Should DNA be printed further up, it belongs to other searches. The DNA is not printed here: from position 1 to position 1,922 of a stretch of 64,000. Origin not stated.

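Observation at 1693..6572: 4.72-kb two-gene T9SS cargo cassette bracketed by perfect 80-bp direct repeats that duplicate the 3' end of the neighbouring gene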

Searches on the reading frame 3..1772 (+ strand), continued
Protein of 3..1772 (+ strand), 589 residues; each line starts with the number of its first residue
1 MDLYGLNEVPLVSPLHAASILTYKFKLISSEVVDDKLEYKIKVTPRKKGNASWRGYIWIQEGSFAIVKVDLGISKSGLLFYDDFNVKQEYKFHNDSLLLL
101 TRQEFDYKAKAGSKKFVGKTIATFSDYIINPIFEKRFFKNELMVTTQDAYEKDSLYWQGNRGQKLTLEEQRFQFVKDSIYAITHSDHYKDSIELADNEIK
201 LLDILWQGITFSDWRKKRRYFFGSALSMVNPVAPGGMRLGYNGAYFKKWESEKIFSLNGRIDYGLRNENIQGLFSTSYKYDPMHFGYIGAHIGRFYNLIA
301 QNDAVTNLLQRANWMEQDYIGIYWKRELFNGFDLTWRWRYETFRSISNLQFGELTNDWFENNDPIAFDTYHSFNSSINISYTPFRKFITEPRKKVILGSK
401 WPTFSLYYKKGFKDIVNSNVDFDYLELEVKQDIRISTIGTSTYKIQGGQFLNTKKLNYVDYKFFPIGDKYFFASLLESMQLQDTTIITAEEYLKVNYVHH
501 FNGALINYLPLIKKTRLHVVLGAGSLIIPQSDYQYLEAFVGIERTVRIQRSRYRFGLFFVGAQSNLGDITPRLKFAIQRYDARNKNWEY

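Call 13: find_encoding_contigs(protein=P0003, flank=10000, max_places=6)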
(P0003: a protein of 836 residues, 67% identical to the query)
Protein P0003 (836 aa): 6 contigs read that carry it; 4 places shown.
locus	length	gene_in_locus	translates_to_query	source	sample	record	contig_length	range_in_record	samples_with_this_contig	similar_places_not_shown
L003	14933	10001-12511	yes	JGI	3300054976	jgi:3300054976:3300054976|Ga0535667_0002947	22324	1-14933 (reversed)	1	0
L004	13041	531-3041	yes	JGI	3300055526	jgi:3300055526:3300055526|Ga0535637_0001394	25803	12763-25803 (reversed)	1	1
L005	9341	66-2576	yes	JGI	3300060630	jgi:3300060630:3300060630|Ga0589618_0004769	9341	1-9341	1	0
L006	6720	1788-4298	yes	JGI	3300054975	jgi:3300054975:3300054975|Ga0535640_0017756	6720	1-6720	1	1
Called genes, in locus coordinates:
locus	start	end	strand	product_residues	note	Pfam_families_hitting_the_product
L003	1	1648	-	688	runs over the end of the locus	PF11412:DsbD_N (weak), PF02683:DsbD_TM, PF13899:Thioredoxin_7, PF13098:Thioredoxin_2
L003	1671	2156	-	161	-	PF11412:DsbD_N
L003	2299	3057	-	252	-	PF02592:Vut_1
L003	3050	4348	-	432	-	PF01171:ATP_bind_3, PF01507:PAPS_reduct (weak), PF02568:ThiI (weak), PF06508:QueC (faint), PF28558:TilS_SCL (weak), PF11734:TilS_C (weak)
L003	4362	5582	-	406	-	PF04715: (weak), PF00425:Chorismate_bind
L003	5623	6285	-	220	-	PF03167:UDG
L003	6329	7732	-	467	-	PF00890:FAD_binding_2 (weak), PF01134:GIDA (weak), PF07992:Pyr_redox_2, PF12831:FAD_oxidored, PF13450:NAD_binding_8 (weak), PF13738:Pyr_redox_3, PF00070:Pyr_redox, PF02852:Pyr_redox_dim, +3 more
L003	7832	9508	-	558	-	PF20154:LNT_N, PF00795:CN_hydrolase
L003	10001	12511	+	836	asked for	PF13620:CarboxypepD_reg, PF13715:CarbopepD_reg_2, PF18939:DUF5686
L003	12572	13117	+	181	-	-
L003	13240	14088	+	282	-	PF01483:P_proprotein (faint), PF18962:Por_Secre_tail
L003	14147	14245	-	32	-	-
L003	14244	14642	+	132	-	-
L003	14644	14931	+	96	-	?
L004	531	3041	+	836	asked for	PF13620:CarboxypepD_reg, PF13715:CarbopepD_reg_2, PF18939:DUF5686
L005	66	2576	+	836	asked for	PF13620:CarboxypepD_reg, PF13715:CarbopepD_reg_2, PF18939:DUF5686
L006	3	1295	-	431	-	?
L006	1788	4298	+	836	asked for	PF13620:CarboxypepD_reg, PF13715:CarbopepD_reg_2, PF18939:DUF5686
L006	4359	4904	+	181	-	-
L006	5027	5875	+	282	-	PF01483:P_proprotein (faint), PF18962:Por_Secre_tail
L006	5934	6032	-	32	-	-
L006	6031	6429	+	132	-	-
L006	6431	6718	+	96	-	?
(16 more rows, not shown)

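Call 14: find_encoding_contigs(protein=P0002, flank=10000, max_places=5)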
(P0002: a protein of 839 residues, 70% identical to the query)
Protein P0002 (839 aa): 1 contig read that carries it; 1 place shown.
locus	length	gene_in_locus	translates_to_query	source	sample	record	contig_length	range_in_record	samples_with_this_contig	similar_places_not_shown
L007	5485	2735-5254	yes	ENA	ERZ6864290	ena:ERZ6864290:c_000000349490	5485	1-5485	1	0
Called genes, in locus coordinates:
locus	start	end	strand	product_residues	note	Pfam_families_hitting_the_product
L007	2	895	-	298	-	?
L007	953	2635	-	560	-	PF20154:LNT_N, PF00795:CN_hydrolase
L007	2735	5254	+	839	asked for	PF13620:CarboxypepD_reg, PF13715:CarbopepD_reg_2, PF18939:DUF5686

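Call 27: find_encoding_contigs(protein=P0004, flank=10000, max_places=4)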
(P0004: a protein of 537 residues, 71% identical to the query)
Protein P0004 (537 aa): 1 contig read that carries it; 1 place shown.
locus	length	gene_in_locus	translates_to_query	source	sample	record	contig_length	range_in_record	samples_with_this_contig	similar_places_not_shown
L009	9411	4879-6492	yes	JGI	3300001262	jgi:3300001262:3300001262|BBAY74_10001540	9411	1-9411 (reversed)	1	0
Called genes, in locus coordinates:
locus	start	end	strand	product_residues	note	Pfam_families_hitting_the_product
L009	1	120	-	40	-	?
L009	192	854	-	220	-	PF03167:UDG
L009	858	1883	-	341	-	PF07992:Pyr_redox_2, PF13738:Pyr_redox_3, PF00070:Pyr_redox, PF02852:Pyr_redox_dim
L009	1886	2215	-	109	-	PF07992:Pyr_redox_2, PF00890:FAD_binding_2, PF01134:GIDA, PF12831:FAD_oxidored, PF13450:NAD_binding_8 (weak)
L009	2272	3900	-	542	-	PF20154:LNT_N, PF00795:CN_hydrolase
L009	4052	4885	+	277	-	PF13620:CarboxypepD_reg, PF13715:CarbopepD_reg_2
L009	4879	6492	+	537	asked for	PF18939:DUF5686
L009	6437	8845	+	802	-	PF01483:P_proprotein (faint), PF13585:CHU_C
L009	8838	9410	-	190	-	?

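Call 36: find_related_loci(query=A3, collection=genome_contigs, flank=10000)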
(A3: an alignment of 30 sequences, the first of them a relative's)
Query A3 (840 aa) in genome_contigs; peptide patterns used: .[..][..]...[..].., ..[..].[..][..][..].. (x = any residue, [..] = any of these).
528 stretches matched a pattern; 514 encode a relative of the query (tblastn E <= 1e-3); the best 80 are kept; 79 distinct loci.
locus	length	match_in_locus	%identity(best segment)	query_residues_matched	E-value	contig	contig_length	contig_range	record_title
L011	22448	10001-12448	67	22-840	0e+0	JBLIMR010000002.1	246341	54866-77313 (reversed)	MAG: Gammaproteobacteria bacterium isolate 3300053785_71 Ga0535658_0000016, whole genome shotgun sequence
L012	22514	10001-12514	48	1-840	0e+0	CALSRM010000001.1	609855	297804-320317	MAG: uncultured Flavobacteriales bacterium isolate K_MB401 genome assembly, contig: contig_17558_K_MB401, whole genome s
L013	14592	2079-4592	48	1-840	0e+0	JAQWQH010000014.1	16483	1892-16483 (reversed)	MAG: Flavobacteriales bacterium isolate cluster2_bin.248 k141_1577886, whole genome shotgun sequence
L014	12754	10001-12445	48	20-838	0e+0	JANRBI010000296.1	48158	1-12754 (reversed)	MAG: Salibacteraceae bacterium isolate MAG_213 P22051_109_S31_metaspades_926_48158_cov_16, whole genome shotgun sequence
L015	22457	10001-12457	49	20-840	0e+0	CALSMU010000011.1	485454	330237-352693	MAG: uncultured Flavobacteriales bacterium isolate AF_MB37 genome assembly, contig: contig_2180_AF_MB37, whole genome sh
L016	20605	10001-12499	47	10-840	0e+0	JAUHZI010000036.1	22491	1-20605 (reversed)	MAG: Bacteroidia bacterium isolate 4_bin.26 NODE_1639_length_22491_cov_1.053613, whole genome shotgun sequence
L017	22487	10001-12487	48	12-840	0e+0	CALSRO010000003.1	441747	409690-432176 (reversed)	MAG: uncultured Flavobacteriales bacterium isolate L_MB288 genome assembly, contig: contig_18343_L_MB288, whole genome s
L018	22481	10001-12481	47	9-840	0e+0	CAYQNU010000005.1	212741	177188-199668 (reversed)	MAG TPA_asm: uncultured Flavobacteriales bacterium isolate SRP329715_co2_57 genome assembly, contig: NODE_91_length_2127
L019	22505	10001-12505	48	6-840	0e+0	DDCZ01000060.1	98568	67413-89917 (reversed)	MAG TPA_asm: Flavobacteriales bacterium UBA1993 UBA1993_contig_33647, whole genome shotgun sequence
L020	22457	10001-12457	48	20-840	0e+0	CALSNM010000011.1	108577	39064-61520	MAG: uncultured Flavobacteriales bacterium isolate C_MB131 genome assembly, contig: contig_24600_C_MB131, whole genome s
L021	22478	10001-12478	48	12-840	0e+0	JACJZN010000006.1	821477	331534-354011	MAG: Flavobacteriales bacterium isolate HK-STAS-BACT-65 HK-STAS-BACT-65_6, whole genome shotgun sequence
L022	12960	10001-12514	48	1-840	0e+0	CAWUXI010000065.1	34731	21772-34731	MAG: uncultured Flavobacteriales bacterium isolate HER22_SLD_50_bin_55_1 genome assembly, contig: HER22_SLD_50_bin_55-re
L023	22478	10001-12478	47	12-840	0e+0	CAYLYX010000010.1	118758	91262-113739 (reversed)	MAG TPA_asm: uncultured Flavobacteriales bacterium isolate SRP334346_co1_196 genome assembly, contig: NODE_223_length_11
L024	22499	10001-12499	49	4-840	0e+0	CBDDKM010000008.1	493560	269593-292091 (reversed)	MAG: Parvicellaceae bacterium isolate 2f2d11d2-0c83-4b6d-90d6-ffcac063f1ac genome assembly, contig: contig_8, whole geno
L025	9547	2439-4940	45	11-840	0e+0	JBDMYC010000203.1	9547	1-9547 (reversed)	MAG: Flavobacteriales bacterium isolate NSW1.bin.42 k97_726560, whole genome shotgun sequence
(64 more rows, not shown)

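Call 46: list_cluster_members(proteins=[P0001, P0121, P0241, P0243])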
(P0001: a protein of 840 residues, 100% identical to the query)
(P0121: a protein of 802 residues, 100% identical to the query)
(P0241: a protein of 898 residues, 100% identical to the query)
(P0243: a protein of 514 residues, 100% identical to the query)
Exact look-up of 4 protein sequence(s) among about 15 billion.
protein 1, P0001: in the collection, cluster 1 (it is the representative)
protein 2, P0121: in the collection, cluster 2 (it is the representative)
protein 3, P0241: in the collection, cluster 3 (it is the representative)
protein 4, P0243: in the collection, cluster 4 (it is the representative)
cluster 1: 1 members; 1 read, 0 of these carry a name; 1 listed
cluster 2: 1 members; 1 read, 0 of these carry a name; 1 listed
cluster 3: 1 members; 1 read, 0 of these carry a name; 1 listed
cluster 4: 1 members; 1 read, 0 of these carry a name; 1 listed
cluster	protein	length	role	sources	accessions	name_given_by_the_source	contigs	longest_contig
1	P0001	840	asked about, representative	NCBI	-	-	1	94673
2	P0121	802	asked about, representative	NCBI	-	-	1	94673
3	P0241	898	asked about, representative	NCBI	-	-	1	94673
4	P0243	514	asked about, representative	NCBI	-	-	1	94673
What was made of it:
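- On Assembly seam at a strain-variable indel: The source record and its assembly method could not be identified (call 46).
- Tried and rejected: No accession or organism name was available (call 46).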

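Call 59: search_protein_families(library=ncbifam, proteins=[P0001], max_evalue=0.01)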
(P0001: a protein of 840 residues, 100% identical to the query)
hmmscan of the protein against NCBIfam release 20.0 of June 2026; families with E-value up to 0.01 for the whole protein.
P0001 (840 aa): 2 families
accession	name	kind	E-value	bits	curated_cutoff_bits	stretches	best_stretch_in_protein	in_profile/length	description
TIGR04056.1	OMP_RagA_SusC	subfamily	1.7e-11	43.2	368.25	1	24-115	2-87/981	SusC/RagA family TonB-linked outer membrane protein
NF052345.1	S_layer_anammox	exception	1.1e-06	26.4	1400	1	23-129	1313-1422/1596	Kustd1514 family S-layer glycoprotein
